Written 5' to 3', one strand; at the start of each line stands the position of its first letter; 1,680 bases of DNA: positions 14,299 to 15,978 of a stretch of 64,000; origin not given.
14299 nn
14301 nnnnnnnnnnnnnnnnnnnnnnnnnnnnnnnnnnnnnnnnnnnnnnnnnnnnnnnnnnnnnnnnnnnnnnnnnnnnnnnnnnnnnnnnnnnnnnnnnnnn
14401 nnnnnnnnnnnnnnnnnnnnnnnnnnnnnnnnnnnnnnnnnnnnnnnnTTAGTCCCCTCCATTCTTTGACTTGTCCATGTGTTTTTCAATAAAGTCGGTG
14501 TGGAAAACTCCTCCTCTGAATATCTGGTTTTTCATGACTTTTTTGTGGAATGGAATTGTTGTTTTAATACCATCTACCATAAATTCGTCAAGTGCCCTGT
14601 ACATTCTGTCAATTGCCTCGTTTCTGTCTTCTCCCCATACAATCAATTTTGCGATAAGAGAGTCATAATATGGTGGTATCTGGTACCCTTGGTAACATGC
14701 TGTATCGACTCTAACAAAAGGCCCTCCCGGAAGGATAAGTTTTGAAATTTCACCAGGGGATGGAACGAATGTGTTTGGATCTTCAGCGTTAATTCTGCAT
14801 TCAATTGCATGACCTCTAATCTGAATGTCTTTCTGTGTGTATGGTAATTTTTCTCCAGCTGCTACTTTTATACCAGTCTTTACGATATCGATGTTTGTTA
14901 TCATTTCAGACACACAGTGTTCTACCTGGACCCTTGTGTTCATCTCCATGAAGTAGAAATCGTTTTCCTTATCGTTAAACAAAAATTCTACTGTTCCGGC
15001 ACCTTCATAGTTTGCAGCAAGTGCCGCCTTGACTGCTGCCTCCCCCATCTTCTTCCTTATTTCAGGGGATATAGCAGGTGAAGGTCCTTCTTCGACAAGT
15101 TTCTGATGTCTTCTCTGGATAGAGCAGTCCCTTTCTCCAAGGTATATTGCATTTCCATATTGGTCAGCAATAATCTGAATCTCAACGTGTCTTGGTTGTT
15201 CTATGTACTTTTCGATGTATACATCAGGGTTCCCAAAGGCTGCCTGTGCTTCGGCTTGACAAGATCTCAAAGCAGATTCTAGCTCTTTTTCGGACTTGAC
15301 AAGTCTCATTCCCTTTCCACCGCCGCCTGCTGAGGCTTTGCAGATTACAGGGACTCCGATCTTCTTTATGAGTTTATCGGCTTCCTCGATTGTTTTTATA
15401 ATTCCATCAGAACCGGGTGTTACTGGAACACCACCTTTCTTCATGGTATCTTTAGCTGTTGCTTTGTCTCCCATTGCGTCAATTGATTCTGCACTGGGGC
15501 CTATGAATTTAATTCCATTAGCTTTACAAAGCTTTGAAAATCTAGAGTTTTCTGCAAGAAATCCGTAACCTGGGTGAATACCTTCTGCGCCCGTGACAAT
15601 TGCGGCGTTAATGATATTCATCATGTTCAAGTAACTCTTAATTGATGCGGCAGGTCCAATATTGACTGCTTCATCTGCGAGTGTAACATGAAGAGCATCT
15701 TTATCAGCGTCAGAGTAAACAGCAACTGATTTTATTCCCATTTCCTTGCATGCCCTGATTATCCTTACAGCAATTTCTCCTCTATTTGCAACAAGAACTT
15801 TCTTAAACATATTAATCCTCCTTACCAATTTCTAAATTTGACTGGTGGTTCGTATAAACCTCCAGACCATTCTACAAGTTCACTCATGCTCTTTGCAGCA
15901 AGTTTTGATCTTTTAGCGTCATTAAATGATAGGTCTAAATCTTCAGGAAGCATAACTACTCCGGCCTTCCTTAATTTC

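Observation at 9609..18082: Mad/Mdc-like ACP-dependent decarboxylase operon with an embedded ATP-dependent biotin carboxylase (AccC)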

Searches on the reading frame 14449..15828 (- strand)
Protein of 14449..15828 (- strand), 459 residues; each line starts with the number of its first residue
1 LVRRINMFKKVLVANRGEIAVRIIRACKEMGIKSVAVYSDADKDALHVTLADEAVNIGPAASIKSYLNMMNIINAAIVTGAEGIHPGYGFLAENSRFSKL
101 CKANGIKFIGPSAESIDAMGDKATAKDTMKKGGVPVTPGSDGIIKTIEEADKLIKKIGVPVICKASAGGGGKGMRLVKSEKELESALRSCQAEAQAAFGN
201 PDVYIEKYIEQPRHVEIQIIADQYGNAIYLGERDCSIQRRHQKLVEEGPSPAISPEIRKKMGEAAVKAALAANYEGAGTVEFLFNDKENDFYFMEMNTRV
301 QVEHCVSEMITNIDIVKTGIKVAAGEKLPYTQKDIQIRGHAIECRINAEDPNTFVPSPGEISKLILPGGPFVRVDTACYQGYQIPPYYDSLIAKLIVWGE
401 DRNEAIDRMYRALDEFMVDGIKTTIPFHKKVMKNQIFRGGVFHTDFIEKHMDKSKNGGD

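Call 3: search_protein_families(library=pfam, proteins=[window:14449-15828:-])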
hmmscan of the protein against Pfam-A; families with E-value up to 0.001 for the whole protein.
window:14449-15828:- (459 aa): 8 families
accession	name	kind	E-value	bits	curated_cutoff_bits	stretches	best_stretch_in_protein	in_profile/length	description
PF02786.22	CPSase_L_D2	-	1.4e-77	260.4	19.8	1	121-329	1-209/211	Carbamoyl-phosphate synthase L chain, ATP binding domain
PF00289.28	Biotin_carb_N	-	2.8e-46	157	25.5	1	7-116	1-110/110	Biotin carboxylase, N-terminal domain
PF02785.25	Biotin_carb_C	-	5.9e-41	139.4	32.4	1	343-448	1-107/108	Biotin carboxylase C-terminal domain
PF02222.28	ATP-grasp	-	3e-10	40.5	27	1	143-300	15-163/179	ATP-grasp domain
PF07478.18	Dala_Dala_lig_C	-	5.9e-10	39.4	24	1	148-298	26-174/204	D-ala D-ala ligase C-terminus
PF08443.16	RimK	-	6.6e-08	32.8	21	1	136-315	16-182/188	RimK-like ATP-grasp domain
PF02655.19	ATP-grasp_3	-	6.1e-05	23.6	23.2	1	121-301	3-158/160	ATP-grasp domain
PF01071.24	GARS_A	-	7e-05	23.2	27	1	120-211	1-91/194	Phosphoribosylglycinamide synthetase, ATP-grasp (A) domain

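Call 4: search_protein_families(library=ncbifam, proteins=[window:14449-15828:-])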
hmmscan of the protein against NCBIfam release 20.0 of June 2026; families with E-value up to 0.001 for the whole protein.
window:14449-15828:- (459 aa): 38 families (the best 25 are shown)
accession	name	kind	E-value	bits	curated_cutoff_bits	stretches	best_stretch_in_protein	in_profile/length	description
TIGR00514.1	accC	equivalog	2.9e-221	735.1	626.5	1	7-452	1-446/449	acetyl-CoA carboxylase biotin carboxylase subunit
NF006367.0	PRK08591.1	subfamily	5e-221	734.2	597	1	7-454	1-448/451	acetyl-CoA carboxylase biotin carboxylase subunit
NF006406.0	PRK08654.1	equivalog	8.4e-212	704.1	739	1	7-451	1-444/499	acetyl-CoA carboxylase biotin carboxylase subunit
NF004085.0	PRK05586.1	equivalog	4e-206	685.2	723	1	7-452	1-446/448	acetyl-CoA carboxylase biotin carboxylase subunit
NF006286.0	PRK08462.1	equivalog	2.7e-192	639.5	740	1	8-450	4-444/445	acetyl-CoA carboxylase biotin carboxylase subunit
NF005525.0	PRK07178.1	equivalog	2.1e-187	623.5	768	1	7-452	1-444/471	acetyl-CoA carboxylase biotin carboxylase subunit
NF009471.0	PRK12833.1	equivalog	9.9e-184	611.2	686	1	7-455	4-452/467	acetyl-CoA carboxylase biotin carboxylase subunit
NF009554.0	PRK12999.1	equivalog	1.3e-182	609.4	965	1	6-450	3-455/1147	pyruvate carboxylase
NF006287.0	PRK08463.1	equivalog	1.9e-175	584.2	775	1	7-453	1-447/479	acetyl-CoA carboxylase subunit A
TIGR01235.1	pyruv_carbox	equivalog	4.6e-164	547.7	1114.45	1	10-450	1-451/1143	pyruvate carboxylase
TIGR02712.1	urea_carbox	equivalog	3.7e-159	531.7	1303.85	1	8-453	1-445/1201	urea carboxylase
TIGR01369.1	CPSaseII_lrg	equivalog_domain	3.7e-19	67.9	1027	1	100-334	648-875/1052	carbamoyl-phosphate synthase (glutamine-hydrolyzing) large subunit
NF003671.0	PRK05294.1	equivalog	1.7e-17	62.3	599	1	102-336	109-340/1058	carbamoyl-phosphate synthase large subunit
TIGR00768.1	rimK_fam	subfamily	1.6e-15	57.2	143.4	1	98-317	65-270/276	RimK family alpha-L-glutamate ligase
TIGR01205.1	D_ala_D_alaTIGR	subfamily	1e-13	51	245.65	1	96-298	81-285/318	D-alanine--D-alanine ligase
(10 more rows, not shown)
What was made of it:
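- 14449..15810 (-): AccC, ATP-grasp biotin carboxylase (453 aa from ATG 15810; GGAGG overlaps the MadA stop codon). TIGR00514, 735 bits (cut-off 626) (call 4).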

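Call 22: find_homologous_proteins(query=window:14449-15828:-, max_evalue=1e-50)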
Query window:14449-15828:- (459 aa): 8000 proteins with E <= 1e-50 among 8000 candidates; the best 120 are listed.
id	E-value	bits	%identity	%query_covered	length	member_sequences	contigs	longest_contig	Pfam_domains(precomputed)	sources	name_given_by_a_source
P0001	5.4e-298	1006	98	99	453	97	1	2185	PF02786.23,PF00289.29,PF02222.28,PF08443.17,PF07478.19,PF02785.26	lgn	-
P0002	3.4e-256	868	83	99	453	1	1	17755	PF02786.23,PF00289.29,PF02222.28,PF08443.17,PF07478.19,PF02785.26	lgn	-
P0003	4.7e-256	868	83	99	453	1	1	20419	PF02786.23,PF00289.29,PF02222.28,PF08443.17,PF07478.19,PF02785.26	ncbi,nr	ncbi:MAG: acetyl-CoA carboxylase biotin carboxylase subunit [Candidatus Methanofastidiosa archaeon]|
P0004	3.7e-251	852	81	99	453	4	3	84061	PF02786.23,PF00289.29,PF02222.28,PF08443.17,PF02655.20,PF07478.19,PF02785.26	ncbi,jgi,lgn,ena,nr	ncbi:MAG TPA: acetyl-CoA carboxylase biotin carboxylase subunit [Candidatus Methanofastidiosa archae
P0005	1.7e-250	849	80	100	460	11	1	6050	PF02786.23,PF00289.29,PF02222.28,PF08443.17,PF07478.19,PF02785.26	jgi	-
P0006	5.9e-249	844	81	99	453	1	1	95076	PF02786.23,PF00289.29,PF02222.28,PF08443.17,PF07478.19,PF02785.26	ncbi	-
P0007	9.0e-249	844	81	99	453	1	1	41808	PF02786.23,PF00289.29,PF02222.28,PF08443.17,PF07478.19,PF02785.26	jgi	-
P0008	2.9e-248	842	81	99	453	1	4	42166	PF02786.23,PF00289.29,PF02222.28,PF08443.17,PF07478.19,PF02785.26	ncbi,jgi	ncbi:MAG: acetyl-CoA carboxylase biotin carboxylase subunit [Candidatus Methanofastidiosia archaeon]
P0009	6.4e-247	838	80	99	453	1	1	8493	PF02786.23,PF00289.29,PF02222.28,PF08443.17,PF07478.19,PF02785.26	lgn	-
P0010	3.2e-246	835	80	99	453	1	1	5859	PF02786.23,PF00289.29,PF02222.28,PF08443.17,PF02655.20,PF07478.19,PF02785.26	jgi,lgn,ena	-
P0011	1.9e-245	833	81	99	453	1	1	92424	PF02786.23,PF00289.29,PF02222.28,PF08443.17,PF07478.19,PF02785.26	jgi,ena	-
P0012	2.6e-244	829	79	99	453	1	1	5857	PF02786.23,PF00289.29,PF02222.28,PF08443.17,PF07478.19,PF02785.26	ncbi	ncbi:MAG: acetyl-CoA carboxylase biotin carboxylase subunit [Candidatus Methanofastidiosia archaeon]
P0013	3.4e-242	822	78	99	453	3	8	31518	PF02786.23,PF00289.29,PF02222.28,PF02655.20,PF07478.19,PF02785.26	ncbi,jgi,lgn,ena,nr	ncbi:MAG: acetyl-CoA carboxylase biotin carboxylase subunit [Candidatus Methanofastidiosa archaeon]|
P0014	1.6e-239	813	78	99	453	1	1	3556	PF02786.23,PF00289.29,PF02222.28,PF08443.17,PF07478.19,PF02785.26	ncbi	-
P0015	3.0e-239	812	78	99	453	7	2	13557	PF02786.23,PF00289.29,PF02222.28,PF07478.19,PF02785.26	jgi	jgi:acetyl-CoA carboxylase biotin carboxylase subunit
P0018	3.4e-196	670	65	97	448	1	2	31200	PF02786.23,PF00289.29,PF02222.28,PF08443.17,PF01071.25,PF07478.19,PF02785.26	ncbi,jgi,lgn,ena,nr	ncbi:MAG: acetyl-CoA carboxylase biotin carboxylase subunit [Firmicutes bacterium HGW-Firmicutes-8]|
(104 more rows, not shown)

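Call 23: find_encoding_contigs(protein=P0018, flank=8000, max_places=2)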
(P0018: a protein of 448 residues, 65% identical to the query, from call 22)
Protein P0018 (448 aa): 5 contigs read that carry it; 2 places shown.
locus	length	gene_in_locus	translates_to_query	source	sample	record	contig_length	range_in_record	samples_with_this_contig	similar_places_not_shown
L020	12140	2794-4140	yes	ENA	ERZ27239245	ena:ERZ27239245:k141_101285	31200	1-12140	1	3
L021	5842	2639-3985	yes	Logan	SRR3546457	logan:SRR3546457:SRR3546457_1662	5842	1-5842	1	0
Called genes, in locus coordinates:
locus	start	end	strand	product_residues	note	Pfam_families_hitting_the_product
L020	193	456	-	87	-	-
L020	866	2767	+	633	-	PF00682:HMGL-like, PF02436:PYC_OADA, PF00364:Biotin_lipoyl, PF25917:BSH_RND (weak)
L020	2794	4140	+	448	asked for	PF00289:Biotin_carb_N, PF01071:GARS_A (faint), PF02222:ATP-grasp, PF02786:CPSase_L_D2, PF07478:Dala_Dala_lig_C, PF08443:RimK, PF02785:Biotin_carb_C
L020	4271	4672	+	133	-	PF03780:Asp23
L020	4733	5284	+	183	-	PF03780:Asp23 (weak)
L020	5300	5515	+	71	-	PF10031:DUF2273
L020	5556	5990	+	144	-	PF01029:NusB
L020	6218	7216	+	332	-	PF00814:TsaD, PF22521:HypF_C_2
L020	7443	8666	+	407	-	PF01545:Cation_efflux, PF16916:ZT_dimer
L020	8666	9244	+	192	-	PF01553:Acyltransferase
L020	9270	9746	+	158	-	PF01022:HTH_5, PF12840:HTH_20 (weak)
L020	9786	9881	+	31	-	-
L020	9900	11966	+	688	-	PF00122:E1-E2_ATPase, PF00702:Hydrolase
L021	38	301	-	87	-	-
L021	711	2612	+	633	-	PF00682:HMGL-like, PF02436:PYC_OADA, PF00364:Biotin_lipoyl, PF25917:BSH_RND (weak)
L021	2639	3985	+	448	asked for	PF00289:Biotin_carb_N, PF01071:GARS_A (faint), PF02222:ATP-grasp, PF02786:CPSase_L_D2, PF07478:Dala_Dala_lig_C, PF08443:RimK, PF02785:Biotin_carb_C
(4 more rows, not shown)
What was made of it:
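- The top bacterial relative of this AccC sits beside a PycB-like gene, so such BCs can serve other CTs (call 23).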

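Call 24: find_encoding_contigs(protein=P0004, flank=10000, max_places=2)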
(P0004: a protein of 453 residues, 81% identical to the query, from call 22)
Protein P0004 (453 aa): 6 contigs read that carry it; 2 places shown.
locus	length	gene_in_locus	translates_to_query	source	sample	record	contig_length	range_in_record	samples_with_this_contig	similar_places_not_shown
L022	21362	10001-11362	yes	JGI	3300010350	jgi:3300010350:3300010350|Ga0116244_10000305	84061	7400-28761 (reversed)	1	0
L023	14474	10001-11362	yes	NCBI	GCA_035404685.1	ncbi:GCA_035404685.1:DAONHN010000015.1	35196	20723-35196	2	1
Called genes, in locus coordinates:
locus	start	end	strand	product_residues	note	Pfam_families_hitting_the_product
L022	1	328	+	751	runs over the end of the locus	PF02359:CDC48_N, PF02933:CDC48_2, PF05496:RuvB_N (weak), PF13191:AAA_16 (weak), PF00004:AAA, PF17862:AAA_lid_3, PF00004:AAA, PF17862:AAA_lid_3, +25 more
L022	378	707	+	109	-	PF05239:PRC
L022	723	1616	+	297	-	PF01435:Peptidase_M48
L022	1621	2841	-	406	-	PF07992:Pyr_redox_2, PF13738:Pyr_redox_3, PF01266:DAO (faint), PF03486:HI0933_like (faint), PF00070:Pyr_redox, PF02852:Pyr_redox_dim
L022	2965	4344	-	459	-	PF01943:Polysacc_synt, PF13440:Polysacc_synt_3, PF01554:MatE, PF03023:MurJ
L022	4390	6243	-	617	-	PF08915:tRNA-Thr_ED, PF00587:tRNA-synt_2b, PF03129:HGTP_anticodon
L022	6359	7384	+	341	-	PF27252:AF_1314_C (weak), PF00491:Arginase (weak)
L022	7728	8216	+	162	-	PF00364:Biotin_lipoyl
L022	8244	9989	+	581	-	PF16957:Mal_decarbox_Al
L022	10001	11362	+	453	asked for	PF00289:Biotin_carb_N, PF02655:ATP-grasp_3 (weak), PF08443:RimK (weak), PF02222:ATP-grasp, PF02786:CPSase_L_D2, PF07478:Dala_Dala_lig_C, PF02785:Biotin_carb_C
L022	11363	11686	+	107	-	PF06857:ACP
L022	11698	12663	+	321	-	PF01039:Carboxyl_trans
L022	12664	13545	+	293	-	PF01039:Carboxyl_trans, PF03255:ACCA (weak), PF06833:MdcE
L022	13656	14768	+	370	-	PF27502:MadH_C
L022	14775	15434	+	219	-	PF10620:MdcG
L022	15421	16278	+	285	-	PF01874:CitG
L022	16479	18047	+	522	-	PF01039:Carboxyl_trans, PF03255:ACCA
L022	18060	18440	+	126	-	PF25917:BSH_RND (faint), PF00364:Biotin_lipoyl, PF25973:BSH_CzcB (faint)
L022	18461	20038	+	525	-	PF00289:Biotin_carb_N, PF02222:ATP-grasp, PF02786:CPSase_L_D2, PF07478:Dala_Dala_lig_C, PF02785:Biotin_carb_C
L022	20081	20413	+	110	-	-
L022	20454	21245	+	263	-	PF01416:PseudoU_synth_1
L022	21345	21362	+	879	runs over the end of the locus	-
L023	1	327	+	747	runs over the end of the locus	PF02359:CDC48_N, PF02933:CDC48_2, PF05496:RuvB_N (weak), PF13191:AAA_16 (weak), PF00004:AAA, PF17862:AAA_lid_3, PF00004:AAA, PF17862:AAA_lid_3, +25 more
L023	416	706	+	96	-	PF05239:PRC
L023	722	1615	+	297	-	PF01435:Peptidase_M48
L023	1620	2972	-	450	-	PF00890:FAD_binding_2 (faint), PF01266:DAO (faint), PF03486:HI0933_like (faint), PF05834:Lycopene_cycl (faint), PF07992:Pyr_redox_2, PF13738:Pyr_redox_3, PF00070:Pyr_redox, PF02852:Pyr_redox_dim, +1 more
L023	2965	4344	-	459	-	PF01943:Polysacc_synt, PF13440:Polysacc_synt_3, PF01554:MatE, PF03023:MurJ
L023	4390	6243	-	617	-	PF08915:tRNA-Thr_ED, PF00587:tRNA-synt_2b, PF03129:HGTP_anticodon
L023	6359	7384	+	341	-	PF27252:AF_1314_C (weak), PF00491:Arginase (weak)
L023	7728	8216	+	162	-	PF00364:Biotin_lipoyl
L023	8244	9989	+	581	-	PF16957:Mal_decarbox_Al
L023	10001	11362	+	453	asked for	PF00289:Biotin_carb_N, PF02655:ATP-grasp_3 (weak), PF08443:RimK (weak), PF02222:ATP-grasp, PF02786:CPSase_L_D2, PF07478:Dala_Dala_lig_C, PF02785:Biotin_carb_C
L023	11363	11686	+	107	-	PF06857:ACP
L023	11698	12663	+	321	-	PF01039:Carboxyl_trans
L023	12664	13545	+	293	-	PF01039:Carboxyl_trans, PF03255:ACCA (weak), PF06833:MdcE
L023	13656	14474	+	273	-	PF27502:MadH_C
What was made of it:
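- Tried and rejected: Rejected for subclade II, where a second BC/BCCP/CT set is adjacent (call 24).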

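Call 43: search_solved_structures(query=window:14449-15828:-, max_evalue=1e-100, show_alignments=1)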
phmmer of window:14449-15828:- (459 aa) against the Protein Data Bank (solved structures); distinct sequences matched with E-value up to 1e-100: 62 (the best 60 are shown).
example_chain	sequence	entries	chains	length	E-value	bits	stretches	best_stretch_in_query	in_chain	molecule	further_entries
9eb7_A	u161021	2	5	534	6.3e-181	605.2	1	8-453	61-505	Biotin carboxylase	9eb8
2vpq_A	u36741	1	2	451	4.4e-180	602.4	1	9-451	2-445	ACETYL-COA CARBOXYLASE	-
2gpw_A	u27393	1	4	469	3.3e-168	563.3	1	4-451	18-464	Biotin carboxylase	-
6oi9_A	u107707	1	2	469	7.7e-168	562.1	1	4-451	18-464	Biotin carboxylase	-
3jzf_A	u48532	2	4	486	1e-167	561.7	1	6-452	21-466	Biotin carboxylase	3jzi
9zvm_C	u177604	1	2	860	1.1e-167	561.6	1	9-453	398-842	Maltodextrin-binding protein,Biotin carboxylase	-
3rup_A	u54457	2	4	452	1.4e-167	561.2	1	6-451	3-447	Biotin carboxylase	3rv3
1bnc_A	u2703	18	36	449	3.3e-167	560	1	7-451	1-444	BIOTIN CARBOXYLASE | ACETYL-COA CARBOXYLASE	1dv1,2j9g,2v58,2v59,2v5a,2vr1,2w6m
2gps_A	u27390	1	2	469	3.6e-167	559.9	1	4-451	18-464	Biotin carboxylase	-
8uxz_C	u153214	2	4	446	4.5e-167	559.6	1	7-450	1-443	Biotin carboxylase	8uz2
1dv2_A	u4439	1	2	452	5.1e-167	559.4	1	6-451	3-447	BIOTIN CARBOXYLASE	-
4mv1_A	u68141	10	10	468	5.2e-167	559.4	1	4-451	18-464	Biotin carboxylase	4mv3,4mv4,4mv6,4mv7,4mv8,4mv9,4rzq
3g8c_A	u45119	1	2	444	5.9e-167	559.2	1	7-450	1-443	Biotin carboxylase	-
3rv4_A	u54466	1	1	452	7.4e-167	558.8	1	6-451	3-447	Biotin carboxylase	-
3g8d_A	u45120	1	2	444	4e-166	556.4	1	7-450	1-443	Biotin carboxylase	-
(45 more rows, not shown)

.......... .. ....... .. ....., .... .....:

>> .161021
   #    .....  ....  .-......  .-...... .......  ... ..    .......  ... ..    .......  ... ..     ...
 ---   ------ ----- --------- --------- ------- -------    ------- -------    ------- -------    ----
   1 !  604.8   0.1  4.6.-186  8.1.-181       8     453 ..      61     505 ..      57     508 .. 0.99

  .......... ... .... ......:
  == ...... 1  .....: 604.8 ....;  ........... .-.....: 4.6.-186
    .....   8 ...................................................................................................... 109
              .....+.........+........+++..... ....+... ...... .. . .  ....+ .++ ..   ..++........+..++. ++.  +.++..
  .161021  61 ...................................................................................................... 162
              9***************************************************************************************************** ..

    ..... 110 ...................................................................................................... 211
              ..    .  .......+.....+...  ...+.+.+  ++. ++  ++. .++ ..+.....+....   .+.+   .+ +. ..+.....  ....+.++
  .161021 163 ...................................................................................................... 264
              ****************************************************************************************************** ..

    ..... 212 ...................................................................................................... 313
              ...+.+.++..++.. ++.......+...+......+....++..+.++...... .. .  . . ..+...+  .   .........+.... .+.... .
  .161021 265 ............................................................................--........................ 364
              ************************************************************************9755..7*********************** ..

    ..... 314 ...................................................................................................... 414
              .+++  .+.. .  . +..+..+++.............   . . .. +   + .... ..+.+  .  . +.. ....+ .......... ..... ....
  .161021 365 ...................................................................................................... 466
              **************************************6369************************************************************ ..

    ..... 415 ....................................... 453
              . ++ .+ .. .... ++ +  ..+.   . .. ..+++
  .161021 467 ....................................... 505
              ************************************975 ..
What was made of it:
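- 14449..15810 (-): 605 bits to solved biotin carboxylases (call 43).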

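Call 65: search_protein_families(library=ncbifam, proteins=[L022:6359-7384:+], max_evalue=0.00001)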
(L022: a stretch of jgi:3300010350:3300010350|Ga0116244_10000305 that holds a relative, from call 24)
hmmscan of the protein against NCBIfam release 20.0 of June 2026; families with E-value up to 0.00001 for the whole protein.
L022:6359-7384:+ (341 aa): 0 families
